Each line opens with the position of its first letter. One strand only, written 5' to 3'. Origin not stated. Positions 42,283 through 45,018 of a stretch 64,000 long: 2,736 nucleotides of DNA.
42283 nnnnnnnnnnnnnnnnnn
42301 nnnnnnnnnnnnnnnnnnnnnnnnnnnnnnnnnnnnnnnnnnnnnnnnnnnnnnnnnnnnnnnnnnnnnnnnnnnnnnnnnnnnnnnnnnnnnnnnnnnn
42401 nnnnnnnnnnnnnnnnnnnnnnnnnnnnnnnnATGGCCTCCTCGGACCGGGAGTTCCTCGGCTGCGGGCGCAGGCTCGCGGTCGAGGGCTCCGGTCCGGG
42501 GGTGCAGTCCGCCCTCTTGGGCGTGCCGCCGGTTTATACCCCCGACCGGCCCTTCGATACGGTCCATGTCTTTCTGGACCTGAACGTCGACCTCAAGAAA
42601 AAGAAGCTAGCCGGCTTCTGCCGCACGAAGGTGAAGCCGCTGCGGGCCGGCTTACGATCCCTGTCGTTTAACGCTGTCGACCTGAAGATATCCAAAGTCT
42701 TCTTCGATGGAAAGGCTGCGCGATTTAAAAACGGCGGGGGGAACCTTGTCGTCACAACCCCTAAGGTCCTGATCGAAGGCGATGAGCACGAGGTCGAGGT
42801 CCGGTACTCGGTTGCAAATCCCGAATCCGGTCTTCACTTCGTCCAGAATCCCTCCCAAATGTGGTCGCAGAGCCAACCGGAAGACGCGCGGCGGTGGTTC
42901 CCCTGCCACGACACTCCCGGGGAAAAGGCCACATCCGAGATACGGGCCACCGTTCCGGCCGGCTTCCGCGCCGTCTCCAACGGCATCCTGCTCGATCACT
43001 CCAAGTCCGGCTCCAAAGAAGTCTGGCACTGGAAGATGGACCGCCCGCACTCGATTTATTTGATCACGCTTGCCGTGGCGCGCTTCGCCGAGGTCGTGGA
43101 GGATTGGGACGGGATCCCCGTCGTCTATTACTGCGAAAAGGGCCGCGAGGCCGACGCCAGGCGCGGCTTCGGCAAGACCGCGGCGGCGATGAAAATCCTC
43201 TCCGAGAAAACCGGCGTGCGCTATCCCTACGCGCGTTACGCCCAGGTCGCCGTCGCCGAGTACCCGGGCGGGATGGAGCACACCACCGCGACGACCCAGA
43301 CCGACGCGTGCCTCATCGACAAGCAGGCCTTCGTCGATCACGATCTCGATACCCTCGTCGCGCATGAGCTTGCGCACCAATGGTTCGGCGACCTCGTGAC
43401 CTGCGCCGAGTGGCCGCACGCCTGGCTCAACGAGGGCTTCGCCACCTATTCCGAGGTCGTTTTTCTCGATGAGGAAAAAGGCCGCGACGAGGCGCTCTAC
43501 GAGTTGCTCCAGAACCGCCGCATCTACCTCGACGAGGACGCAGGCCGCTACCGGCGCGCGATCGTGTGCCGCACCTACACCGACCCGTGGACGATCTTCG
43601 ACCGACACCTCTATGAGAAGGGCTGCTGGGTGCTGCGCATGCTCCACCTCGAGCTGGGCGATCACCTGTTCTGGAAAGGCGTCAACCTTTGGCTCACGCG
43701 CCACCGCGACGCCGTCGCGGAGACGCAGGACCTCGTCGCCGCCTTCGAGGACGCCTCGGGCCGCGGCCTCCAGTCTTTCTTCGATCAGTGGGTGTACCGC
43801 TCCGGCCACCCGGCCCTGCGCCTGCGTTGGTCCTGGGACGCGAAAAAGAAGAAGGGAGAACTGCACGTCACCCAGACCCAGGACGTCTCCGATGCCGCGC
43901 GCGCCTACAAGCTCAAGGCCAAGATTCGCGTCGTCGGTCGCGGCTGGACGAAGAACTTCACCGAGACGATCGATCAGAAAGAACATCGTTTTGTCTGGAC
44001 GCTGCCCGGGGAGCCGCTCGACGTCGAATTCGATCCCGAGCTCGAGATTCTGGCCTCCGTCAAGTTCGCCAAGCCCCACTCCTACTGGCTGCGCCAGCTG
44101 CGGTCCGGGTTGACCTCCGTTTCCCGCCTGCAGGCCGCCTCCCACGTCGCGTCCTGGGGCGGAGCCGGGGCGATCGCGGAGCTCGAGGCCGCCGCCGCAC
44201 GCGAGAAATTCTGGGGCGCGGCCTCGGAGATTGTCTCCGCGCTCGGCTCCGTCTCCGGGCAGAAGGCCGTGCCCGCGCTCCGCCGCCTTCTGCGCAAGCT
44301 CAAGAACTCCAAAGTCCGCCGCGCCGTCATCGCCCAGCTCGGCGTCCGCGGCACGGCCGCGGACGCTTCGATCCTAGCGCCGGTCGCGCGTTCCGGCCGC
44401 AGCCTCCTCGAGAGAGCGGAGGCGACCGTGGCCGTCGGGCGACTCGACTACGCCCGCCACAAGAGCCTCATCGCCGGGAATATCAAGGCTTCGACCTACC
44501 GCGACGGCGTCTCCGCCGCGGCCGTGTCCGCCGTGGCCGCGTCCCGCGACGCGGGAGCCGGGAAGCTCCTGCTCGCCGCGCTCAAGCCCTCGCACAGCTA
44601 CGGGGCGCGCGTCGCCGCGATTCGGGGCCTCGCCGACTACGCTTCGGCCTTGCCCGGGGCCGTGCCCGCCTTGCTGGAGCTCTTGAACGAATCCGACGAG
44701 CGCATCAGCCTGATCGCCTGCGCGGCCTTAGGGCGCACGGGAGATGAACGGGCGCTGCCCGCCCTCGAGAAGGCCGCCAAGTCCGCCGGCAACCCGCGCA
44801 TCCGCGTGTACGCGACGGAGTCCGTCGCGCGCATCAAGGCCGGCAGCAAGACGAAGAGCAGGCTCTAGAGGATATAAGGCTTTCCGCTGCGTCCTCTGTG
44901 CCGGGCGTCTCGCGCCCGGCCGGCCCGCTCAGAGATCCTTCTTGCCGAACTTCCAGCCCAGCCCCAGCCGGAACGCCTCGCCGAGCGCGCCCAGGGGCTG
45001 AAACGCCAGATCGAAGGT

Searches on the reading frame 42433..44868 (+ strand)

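Call 15: search_protein_families(library=pfam, proteins=[window:42433-44868:+])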
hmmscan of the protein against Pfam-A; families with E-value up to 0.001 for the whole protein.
window:42433-44868:+ (811 aa): 4 families
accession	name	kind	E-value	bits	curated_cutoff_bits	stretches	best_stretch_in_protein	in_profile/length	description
PF01433.26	Peptidase_M1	-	2e-47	162.1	27.7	1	247-453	4-218/218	Peptidase family M1 domain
PF17900.6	Peptidase_M1_N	-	3.5e-19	70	25.8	1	48-210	7-186/186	Peptidase M1 N-terminal domain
PF13646.12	HEAT_2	-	8e-19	68.2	27.7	2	712-797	3-86/88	HEAT repeats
PF00514.29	Arm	-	0.00013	22.4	20.6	0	742-767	12-37/41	Armadillo/beta-catenin-like repeat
